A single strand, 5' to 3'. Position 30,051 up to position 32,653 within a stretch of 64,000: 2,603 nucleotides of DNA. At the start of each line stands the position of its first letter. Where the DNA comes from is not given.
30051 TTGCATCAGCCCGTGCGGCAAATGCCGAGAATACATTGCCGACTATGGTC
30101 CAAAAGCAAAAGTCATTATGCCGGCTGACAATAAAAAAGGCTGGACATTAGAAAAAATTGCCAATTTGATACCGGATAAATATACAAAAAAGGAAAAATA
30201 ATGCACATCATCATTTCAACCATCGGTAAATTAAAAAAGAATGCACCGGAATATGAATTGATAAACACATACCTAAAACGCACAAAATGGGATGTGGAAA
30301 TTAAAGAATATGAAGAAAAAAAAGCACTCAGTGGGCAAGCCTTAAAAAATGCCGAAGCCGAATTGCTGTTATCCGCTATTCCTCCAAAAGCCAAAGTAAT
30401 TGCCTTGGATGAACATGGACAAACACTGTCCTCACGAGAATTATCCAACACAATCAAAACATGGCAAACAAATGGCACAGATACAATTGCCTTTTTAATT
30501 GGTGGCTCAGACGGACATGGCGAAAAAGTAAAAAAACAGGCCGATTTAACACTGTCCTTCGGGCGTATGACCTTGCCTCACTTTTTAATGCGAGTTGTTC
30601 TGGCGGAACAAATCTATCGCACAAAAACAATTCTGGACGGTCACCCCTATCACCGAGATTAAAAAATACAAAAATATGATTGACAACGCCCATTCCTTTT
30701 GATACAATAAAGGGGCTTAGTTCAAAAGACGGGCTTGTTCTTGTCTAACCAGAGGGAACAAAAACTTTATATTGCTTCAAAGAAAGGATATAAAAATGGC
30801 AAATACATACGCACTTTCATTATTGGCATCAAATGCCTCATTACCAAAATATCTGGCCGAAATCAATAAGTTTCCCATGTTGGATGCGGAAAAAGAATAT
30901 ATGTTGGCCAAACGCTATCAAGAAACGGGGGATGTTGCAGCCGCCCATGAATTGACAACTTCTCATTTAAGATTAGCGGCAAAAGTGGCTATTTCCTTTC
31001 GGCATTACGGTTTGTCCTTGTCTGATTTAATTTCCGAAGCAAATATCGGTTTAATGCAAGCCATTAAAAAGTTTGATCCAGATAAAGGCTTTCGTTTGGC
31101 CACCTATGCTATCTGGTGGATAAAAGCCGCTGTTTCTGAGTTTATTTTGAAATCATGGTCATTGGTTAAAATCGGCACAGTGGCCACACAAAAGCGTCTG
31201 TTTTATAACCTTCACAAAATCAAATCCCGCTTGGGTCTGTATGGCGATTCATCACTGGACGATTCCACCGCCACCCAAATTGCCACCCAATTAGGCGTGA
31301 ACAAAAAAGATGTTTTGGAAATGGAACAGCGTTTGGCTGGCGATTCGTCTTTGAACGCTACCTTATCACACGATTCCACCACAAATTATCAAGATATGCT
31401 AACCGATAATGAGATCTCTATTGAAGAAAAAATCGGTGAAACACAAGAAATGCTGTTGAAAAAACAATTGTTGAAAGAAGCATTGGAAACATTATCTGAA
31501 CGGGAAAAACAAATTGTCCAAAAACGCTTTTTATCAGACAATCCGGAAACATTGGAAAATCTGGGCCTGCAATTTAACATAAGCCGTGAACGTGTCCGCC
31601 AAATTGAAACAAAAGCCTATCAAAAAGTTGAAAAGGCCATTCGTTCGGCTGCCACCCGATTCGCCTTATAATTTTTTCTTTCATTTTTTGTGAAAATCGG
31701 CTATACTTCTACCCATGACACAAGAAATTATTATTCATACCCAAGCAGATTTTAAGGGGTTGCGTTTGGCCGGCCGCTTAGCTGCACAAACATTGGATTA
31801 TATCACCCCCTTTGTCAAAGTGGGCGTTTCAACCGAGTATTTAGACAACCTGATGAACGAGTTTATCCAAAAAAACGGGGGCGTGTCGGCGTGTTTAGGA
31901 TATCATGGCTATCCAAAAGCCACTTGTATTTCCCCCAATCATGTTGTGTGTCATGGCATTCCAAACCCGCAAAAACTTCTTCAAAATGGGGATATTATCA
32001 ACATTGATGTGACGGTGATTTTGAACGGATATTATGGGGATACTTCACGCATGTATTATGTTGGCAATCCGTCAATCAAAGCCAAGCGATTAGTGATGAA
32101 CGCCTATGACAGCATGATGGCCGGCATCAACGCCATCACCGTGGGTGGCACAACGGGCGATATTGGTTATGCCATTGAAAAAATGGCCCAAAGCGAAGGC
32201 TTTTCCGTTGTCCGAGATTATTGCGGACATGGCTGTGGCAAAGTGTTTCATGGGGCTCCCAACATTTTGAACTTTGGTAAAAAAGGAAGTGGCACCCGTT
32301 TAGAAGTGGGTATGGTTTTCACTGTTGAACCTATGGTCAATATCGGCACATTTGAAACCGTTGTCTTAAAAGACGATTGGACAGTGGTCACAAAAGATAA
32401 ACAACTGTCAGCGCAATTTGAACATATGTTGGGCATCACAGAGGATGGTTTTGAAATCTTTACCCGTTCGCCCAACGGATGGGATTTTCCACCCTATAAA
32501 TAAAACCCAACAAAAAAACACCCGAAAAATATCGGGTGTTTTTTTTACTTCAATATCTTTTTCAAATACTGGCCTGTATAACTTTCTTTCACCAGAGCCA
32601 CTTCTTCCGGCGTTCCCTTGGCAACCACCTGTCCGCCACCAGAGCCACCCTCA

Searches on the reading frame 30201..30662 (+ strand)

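Call 22: search_protein_families(library=pfam, proteins=[window:30201-30662:+])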
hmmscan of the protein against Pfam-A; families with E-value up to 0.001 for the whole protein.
window:30201-30662:+ (153 aa): 1 family
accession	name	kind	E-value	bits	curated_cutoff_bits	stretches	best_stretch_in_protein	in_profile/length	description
PF02590.22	SPOUT_MTase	-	5.6e-46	156.8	27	1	1-151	1-154/154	Predicted SPOUT methyltransferase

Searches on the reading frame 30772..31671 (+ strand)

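Call 22: search_protein_families(library=pfam, proteins=[window:30772-31671:+])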
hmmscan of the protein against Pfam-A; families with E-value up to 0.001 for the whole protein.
window:30772-31671:+ (299 aa): 3 families
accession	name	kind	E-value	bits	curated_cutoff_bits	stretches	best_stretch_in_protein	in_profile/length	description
PF04542.20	Sigma70_r2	-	4.5e-16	58.9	24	1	63-129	3-69/71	Sigma-70 region 2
PF04545.22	Sigma70_r4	-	1.4e-15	57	24.1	1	237-286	1-48/50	Sigma-70, region 4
PF00140.25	Sigma70_r1_2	-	8e-08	32.6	22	1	26-51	5-30/34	Sigma-70 factor, region 1.2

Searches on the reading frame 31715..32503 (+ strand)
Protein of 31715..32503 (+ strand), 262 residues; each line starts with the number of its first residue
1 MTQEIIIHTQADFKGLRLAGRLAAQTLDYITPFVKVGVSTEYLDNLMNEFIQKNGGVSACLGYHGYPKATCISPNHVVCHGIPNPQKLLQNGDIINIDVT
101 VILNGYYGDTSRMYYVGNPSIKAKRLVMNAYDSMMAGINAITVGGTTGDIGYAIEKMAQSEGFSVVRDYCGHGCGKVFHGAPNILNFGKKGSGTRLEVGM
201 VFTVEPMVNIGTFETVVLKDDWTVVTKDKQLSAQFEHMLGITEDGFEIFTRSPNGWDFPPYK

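Call 22: search_protein_families(library=pfam, proteins=[window:31715-32503:+])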
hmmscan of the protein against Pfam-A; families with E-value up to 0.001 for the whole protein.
window:31715-32503:+ (262 aa): 1 family
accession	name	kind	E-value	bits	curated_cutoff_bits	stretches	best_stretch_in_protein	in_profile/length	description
PF00557.29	Peptidase_M24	-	1.3e-45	156.1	23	1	15-243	2-208/208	Metallopeptidase family M24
